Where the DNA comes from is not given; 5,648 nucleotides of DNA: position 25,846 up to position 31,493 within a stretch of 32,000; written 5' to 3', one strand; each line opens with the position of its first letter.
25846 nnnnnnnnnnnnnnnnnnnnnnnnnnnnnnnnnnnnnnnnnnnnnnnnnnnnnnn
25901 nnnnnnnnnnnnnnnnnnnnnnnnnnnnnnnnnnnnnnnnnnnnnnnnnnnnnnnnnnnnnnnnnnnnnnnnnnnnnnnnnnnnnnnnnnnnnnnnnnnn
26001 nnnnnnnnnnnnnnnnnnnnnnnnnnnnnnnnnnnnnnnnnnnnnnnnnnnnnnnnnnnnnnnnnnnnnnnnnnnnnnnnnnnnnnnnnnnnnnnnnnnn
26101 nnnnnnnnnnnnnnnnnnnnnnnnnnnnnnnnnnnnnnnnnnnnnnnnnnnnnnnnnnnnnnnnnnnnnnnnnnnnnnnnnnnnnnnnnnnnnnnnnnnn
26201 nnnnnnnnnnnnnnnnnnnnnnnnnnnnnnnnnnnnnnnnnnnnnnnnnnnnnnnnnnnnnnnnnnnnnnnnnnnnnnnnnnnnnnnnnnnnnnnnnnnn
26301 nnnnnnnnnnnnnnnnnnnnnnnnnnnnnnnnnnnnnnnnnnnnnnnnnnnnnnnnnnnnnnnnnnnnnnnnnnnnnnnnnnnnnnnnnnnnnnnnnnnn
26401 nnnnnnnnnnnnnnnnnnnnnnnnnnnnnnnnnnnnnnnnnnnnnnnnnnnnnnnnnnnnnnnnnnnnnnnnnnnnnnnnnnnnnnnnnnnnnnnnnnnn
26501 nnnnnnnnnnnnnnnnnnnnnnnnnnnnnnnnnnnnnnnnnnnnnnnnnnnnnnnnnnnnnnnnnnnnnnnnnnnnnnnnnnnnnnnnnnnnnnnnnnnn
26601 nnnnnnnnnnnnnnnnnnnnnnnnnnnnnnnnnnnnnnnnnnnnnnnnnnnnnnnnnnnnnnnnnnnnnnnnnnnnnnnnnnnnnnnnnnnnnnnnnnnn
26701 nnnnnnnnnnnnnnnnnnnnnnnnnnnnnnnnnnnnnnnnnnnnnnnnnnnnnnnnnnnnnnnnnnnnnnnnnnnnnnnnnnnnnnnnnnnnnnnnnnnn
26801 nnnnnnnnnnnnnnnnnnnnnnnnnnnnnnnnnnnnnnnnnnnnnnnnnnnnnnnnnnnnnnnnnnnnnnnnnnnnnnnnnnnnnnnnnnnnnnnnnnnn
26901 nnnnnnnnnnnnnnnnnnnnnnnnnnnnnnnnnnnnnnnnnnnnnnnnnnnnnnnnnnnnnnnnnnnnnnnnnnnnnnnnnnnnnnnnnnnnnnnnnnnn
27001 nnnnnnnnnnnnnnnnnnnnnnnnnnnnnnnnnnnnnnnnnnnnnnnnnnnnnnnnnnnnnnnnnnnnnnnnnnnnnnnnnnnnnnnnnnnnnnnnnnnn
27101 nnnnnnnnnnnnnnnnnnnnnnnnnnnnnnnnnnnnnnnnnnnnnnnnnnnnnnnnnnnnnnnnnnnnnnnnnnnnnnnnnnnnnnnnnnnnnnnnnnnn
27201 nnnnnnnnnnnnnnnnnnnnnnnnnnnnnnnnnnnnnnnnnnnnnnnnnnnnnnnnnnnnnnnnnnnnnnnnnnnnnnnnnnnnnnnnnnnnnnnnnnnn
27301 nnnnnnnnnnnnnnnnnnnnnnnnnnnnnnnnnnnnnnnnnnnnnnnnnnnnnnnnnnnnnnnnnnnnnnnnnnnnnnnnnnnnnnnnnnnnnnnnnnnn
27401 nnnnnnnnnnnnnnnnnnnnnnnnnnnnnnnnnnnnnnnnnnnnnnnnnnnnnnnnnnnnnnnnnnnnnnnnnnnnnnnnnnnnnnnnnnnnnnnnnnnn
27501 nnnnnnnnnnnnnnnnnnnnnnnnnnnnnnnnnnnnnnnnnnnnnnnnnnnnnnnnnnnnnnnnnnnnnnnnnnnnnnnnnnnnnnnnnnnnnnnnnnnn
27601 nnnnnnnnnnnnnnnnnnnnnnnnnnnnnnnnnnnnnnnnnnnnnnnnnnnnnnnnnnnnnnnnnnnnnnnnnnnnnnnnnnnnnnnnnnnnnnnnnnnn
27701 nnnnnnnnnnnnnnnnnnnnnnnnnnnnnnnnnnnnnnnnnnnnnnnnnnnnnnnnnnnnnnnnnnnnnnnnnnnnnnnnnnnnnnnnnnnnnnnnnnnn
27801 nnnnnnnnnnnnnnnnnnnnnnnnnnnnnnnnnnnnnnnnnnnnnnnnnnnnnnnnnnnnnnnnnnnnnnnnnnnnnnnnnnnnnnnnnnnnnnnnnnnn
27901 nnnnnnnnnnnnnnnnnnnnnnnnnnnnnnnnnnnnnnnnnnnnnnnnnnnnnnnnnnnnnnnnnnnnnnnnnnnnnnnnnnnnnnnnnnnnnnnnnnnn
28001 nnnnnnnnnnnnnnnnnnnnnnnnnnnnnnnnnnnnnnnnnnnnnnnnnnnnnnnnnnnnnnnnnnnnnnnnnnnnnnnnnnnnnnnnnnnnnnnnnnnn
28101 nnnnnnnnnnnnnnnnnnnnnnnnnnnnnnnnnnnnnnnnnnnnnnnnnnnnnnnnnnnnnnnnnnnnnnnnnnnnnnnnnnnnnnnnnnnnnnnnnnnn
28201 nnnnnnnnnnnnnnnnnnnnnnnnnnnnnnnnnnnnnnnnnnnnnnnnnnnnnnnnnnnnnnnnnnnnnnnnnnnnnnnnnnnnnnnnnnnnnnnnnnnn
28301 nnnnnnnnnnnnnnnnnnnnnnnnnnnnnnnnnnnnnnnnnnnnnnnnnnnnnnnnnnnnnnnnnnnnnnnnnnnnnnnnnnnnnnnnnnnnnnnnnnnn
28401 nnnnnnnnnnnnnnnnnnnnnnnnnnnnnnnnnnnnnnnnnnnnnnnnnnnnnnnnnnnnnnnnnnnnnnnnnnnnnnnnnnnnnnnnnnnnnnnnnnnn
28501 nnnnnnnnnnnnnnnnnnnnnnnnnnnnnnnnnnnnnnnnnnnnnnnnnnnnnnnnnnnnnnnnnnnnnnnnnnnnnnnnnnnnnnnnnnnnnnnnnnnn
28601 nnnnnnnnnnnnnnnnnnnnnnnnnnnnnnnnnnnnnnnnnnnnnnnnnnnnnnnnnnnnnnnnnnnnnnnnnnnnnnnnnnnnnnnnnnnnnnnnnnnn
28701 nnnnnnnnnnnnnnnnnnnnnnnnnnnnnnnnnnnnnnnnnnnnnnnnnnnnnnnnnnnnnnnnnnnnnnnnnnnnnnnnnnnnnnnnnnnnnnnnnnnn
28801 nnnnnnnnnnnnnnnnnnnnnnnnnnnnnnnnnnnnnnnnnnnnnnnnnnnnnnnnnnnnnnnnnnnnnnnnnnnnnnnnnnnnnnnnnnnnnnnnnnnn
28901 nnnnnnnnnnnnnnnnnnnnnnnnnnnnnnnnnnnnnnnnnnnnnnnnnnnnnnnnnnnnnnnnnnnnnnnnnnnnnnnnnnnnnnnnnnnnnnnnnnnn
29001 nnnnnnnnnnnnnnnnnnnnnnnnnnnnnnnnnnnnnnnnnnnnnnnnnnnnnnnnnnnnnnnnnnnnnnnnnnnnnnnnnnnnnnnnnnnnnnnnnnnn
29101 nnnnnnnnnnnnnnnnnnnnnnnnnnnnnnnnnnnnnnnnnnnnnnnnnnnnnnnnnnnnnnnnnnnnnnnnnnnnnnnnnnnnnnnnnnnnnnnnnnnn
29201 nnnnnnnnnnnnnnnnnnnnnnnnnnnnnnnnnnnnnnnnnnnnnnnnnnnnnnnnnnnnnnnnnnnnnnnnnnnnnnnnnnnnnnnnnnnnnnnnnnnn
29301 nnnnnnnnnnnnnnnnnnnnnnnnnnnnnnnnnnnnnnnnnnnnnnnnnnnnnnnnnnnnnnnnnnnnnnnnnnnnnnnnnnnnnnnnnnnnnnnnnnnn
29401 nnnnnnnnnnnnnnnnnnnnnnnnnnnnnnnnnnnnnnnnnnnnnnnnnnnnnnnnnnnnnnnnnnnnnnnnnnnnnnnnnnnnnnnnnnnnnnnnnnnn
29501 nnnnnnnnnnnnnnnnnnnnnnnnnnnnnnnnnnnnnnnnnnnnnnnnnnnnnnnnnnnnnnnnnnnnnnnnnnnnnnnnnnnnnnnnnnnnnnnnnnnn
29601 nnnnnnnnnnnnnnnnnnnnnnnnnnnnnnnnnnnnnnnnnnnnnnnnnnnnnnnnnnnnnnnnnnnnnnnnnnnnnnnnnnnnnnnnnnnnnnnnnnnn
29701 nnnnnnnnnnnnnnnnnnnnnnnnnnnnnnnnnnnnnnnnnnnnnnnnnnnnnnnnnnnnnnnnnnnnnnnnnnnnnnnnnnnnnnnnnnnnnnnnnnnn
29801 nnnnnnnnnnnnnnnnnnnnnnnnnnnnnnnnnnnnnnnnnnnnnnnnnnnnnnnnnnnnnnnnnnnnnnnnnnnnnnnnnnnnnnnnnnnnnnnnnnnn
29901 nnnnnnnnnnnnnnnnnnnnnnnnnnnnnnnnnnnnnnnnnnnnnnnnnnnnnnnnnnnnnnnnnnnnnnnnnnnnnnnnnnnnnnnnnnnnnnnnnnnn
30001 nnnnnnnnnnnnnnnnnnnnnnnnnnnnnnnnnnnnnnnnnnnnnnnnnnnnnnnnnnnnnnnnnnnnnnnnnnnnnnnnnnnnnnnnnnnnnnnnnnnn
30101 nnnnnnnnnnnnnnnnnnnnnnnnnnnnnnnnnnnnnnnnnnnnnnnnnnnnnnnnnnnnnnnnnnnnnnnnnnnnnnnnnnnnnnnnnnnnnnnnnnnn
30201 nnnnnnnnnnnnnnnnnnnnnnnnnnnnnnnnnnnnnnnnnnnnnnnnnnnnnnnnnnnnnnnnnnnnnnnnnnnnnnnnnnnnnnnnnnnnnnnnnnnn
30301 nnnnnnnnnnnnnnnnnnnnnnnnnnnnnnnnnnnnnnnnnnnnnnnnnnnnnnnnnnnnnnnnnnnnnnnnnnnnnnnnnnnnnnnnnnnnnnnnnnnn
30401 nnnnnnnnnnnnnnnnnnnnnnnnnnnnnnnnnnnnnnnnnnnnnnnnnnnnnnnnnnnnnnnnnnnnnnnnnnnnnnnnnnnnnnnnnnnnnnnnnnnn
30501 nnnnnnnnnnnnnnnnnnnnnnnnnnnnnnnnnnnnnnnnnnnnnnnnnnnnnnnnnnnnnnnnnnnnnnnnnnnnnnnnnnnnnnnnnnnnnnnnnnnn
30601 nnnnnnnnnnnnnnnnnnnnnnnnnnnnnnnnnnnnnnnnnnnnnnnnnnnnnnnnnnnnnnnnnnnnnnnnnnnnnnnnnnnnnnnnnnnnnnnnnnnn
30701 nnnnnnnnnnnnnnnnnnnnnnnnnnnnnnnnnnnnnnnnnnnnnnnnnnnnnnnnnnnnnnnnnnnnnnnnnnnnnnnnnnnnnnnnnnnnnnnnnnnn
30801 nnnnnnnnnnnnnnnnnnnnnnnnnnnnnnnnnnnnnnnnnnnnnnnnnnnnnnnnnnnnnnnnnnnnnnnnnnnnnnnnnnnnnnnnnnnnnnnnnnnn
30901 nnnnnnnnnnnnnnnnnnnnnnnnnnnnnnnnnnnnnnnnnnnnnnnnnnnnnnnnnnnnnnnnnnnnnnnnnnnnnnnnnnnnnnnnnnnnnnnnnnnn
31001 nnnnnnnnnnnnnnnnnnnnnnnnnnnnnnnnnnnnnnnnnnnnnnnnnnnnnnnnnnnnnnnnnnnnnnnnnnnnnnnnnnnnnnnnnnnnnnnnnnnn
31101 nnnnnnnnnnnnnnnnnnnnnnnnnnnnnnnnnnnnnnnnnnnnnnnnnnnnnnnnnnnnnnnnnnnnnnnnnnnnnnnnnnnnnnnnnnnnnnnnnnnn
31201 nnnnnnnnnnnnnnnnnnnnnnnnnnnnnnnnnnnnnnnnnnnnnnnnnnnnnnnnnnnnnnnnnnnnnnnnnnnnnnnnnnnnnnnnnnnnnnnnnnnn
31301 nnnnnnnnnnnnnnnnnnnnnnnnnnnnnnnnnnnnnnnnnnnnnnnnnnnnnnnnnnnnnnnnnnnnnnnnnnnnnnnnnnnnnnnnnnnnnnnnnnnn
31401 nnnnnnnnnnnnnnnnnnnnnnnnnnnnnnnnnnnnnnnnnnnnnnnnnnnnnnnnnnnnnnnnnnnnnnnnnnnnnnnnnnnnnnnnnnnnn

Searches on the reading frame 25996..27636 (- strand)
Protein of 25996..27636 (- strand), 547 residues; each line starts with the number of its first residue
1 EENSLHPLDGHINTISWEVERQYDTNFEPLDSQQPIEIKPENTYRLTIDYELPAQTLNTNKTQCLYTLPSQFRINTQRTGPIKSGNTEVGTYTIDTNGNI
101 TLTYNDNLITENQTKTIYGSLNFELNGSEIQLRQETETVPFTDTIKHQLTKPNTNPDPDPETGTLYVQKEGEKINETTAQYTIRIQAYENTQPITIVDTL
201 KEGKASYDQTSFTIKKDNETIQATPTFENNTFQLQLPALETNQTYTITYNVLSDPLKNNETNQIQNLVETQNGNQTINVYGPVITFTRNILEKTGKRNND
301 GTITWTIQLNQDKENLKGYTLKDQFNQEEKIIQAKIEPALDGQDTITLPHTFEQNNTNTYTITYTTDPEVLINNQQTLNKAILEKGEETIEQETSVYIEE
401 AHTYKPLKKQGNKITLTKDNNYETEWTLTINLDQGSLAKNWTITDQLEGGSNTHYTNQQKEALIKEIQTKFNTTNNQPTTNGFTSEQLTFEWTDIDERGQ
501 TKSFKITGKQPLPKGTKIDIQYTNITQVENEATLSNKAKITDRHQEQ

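Call 55: search_solved_structures(query=A3, max_evalue=1, show_alignments=0)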
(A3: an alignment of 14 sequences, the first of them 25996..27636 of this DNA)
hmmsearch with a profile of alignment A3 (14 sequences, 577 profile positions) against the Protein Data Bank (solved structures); distinct sequences matched with E-value up to 1: 2.
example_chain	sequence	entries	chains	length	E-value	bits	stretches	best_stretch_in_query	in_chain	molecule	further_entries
9ifr_A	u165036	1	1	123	0.00027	22.8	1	179-291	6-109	OmpA-like domain-containing protein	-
3lv9_A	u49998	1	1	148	0.5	12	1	168-220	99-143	Putative transporter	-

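Call 64: predict_structure(alignment_id=A3)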
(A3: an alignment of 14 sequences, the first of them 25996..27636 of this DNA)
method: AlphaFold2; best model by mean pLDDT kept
length: 547 residues; sequences in the alignment: 14
mean_pLDDT: 87.8   pTM: 0.60
mean pLDDT of the five models: 87.8, 86.7, 86.4, 85.8, 85.6
residues with pLDDT >= 90: 289; 70-90: 233; 50-70: 13; < 50: 12
segments of 3 or more residues with pLDDT < 50: 1-3, 153-161
pLDDT, mean of each block of 10 residues (from residue 1): 67 94 84 86 92 87 90 85 89 90 88 91 89 81 88 47 74 87 90 94 86 93 90 94 93 87 89 85 84 92 95 91 90 95 95 93 94 89 93 88 85 85 92 91 87 88 93 84 93 84 93 93 84 82 82
secondary structure, 60 per line:
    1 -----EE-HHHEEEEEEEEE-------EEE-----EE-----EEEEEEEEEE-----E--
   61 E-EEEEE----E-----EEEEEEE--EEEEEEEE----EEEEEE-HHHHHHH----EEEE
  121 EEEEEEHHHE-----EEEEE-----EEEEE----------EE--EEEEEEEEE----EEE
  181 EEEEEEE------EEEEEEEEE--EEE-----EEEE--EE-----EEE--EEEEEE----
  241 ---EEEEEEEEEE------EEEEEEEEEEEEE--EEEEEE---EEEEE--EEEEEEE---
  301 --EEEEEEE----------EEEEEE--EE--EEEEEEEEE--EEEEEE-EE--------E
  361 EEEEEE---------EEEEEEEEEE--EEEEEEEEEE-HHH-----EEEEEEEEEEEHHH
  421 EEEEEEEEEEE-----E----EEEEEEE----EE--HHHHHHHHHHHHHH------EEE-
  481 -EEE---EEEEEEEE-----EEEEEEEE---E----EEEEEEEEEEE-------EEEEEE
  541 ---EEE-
elements in order: E12-20 E28-30 E43-52 E63-67 E78-84 E87-94 E99-104 H106-112 E117-126 E136-140 E146-150 E165-173 E178-187 E194-202 E205-207 E213-216 E226-228 E231-236 E244-253 E260-272 E275-280 E284-288 E291-297 E303-309 E320-325 E332-340 E343-348 E360-366 E376-385 E388-397 E407-417 E421-431 E442-448 H457-470 E477-479 E482-484 E488-495 E501-508 E517-527 E535-540 E544-546

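Call 66: fold_search(model_id=the predicted structure, library=pdb)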
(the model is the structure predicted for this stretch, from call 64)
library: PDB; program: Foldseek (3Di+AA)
matches with E <= 10: 1830; with E <= 0.001: 200
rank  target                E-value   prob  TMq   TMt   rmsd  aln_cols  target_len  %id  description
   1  8beg_B                3.0e-11  1.00  0.26  0.22  34.1       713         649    8  Structure of Ig-like domains from PrgB (released 2022-11-30)
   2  8beg_A                2.3e-10  1.00  0.26  0.22  34.1       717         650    8  Structure of Ig-like domains from PrgB (released 2022-11-30)
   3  7l0o_B                1.5e-09  1.00  0.22  0.24  16.2       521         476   12  Streptococcus gordonii C123 Domain(s)-Structural and Functional Analysis (released 2021-09-08)
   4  7l0o_A                2.6e-09  1.00  0.21  0.23  16.5       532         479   10  Streptococcus gordonii C123 Domain(s)-Structural and Functional Analysis (released 2021-09-08)
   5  3is0                  3.7e-09  1.00  0.35  0.44  11.1       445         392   11  Crystal structure of functional region of UafA from Staphylococcus saprophyticus in the presence of cholesterol (released 2010-09-08)
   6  3irp                  4.2e-09  1.00  0.32  0.39  14.2       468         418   12  Crystal structure of functional region of UafA from Staphylococcus saprophyticus at 1.50 angstrom resolution (released 2010-09-08)
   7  4b5z                  1.2e-08  1.00  0.31  0.48   6.9       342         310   12  Structure of the apo-rFnBPA(189-505) from Staphylococcus aureus (released 2013-10-09)
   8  3irz                  2.1e-08  1.00  0.34  0.43  11.0       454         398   11  Crystal structure of functional region of UafA from Staphylococcus saprophyticus in P212121 form (released 2010-09-08)
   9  4b60_A                2.2e-08  1.00  0.31  0.49   7.0       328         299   11  Structure of rFnBPA(189-505) in complex with fibrinogen gamma chain C- terminal peptide (released 2013-10-09)
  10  3is1                  2.3e-08  1.00  0.35  0.45  10.6       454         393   11  Crystal structure of functional region of UafA from Staphylococcus saprophyticus in C2 form at 2.45 angstrom resolution (released 2010-09-08)
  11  8vdk                  5.3e-08  1.00  0.32  0.38  13.4       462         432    9  Crystal Structure of LPXTG-motif Cell Wall Anchor Domain Protein MSCRAMM_SdrD from Staphylococcus aureus (released 2024-08-07)
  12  2f68                  5.3e-08  1.00  0.25  0.39  10.5       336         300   14  Crystal structure of collagen adhesin (CNA) from S. aureus (released 2006-12-12)
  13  10ps                  8.2e-08  1.00  0.32  0.32  19.3       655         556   10  Crystal structure of SdrD A2-A3-B1-B2 domains from Staphylococcus aureus JH1 (released 2026-02-11)
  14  3v10_A                9.1e-08  1.00  0.26  0.39  10.2       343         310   11  Crystal structure of the collagen binding domain of Erysipelothrix rhusiopathiae surface protein RspB (released 2012-10-24)
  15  9njy_A                9.5e-08  1.00  0.33  0.52   6.2       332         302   11  Terminal two domains of ClfA002 with bound Fab of AZD7745 (released 2025-07-30)
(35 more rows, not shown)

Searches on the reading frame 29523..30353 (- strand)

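Call 32: search_protein_families(library=pfam, proteins=[window:29523-30353:-], max_evalue=0.01)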
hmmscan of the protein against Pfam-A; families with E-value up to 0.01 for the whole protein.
window:29523-30353:- (276 aa): 2 families
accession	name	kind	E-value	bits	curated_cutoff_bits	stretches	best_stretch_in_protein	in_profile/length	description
PF12844.13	HTH_19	-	0.0042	17.4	30.2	0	30-86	3-58/64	Helix-turn-helix domain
PF01381.28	HTH_3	-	0.0048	17.3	23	0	67-86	36-55/55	Helix-turn-helix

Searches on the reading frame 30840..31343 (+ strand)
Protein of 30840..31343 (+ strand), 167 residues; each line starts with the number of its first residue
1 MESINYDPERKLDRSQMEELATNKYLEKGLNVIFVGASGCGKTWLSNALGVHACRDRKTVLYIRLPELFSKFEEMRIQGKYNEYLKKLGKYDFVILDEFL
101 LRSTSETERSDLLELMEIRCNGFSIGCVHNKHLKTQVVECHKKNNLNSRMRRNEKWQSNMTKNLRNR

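Call 32: search_protein_families(library=pfam, proteins=[window:30840-31343:+], max_evalue=0.01)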
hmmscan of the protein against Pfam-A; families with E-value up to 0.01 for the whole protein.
window:30840-31343:+ (167 aa): 10 families
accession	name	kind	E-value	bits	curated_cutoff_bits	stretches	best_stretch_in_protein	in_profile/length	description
PF01695.23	IstB_IS21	-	2.9e-24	86.3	24.1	1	1-131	64-194/238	IstB-like ATP binding protein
PF00308.24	Bac_DnaA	-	0.00026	21.6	23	1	30-102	34-109/162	Bacterial DnaA ATPAse domain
PF13173.12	AAA_14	-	0.00063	20.2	27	1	32-99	5-71/129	AAA domain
PF13481.12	AAA_25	-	0.00088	19.4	27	1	24-60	28-64/195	AAA domain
PF20720.3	nSTAND3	-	0.00093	19.4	27.2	1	24-70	12-58/155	Novel STAND NTPase 3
PF13401.12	AAA_22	-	0.00098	19.9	27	1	31-71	7-46/130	AAA domain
PF02562.22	PhoH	-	0.0021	18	27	1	29-59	19-49/205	PhoH-like protein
PF13521.12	AAA_28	-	0.0023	18.6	27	1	32-52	2-22/164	AAA domain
PF00004.35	AAA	-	0.0077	17.1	21.2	0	32-99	1-66/131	ATPase family associated with various cellular activities (AAA)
PF07728.20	AAA_5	-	0.0078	16.7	22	0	31-66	1-34/139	AAA domain (dynein-related subfamily)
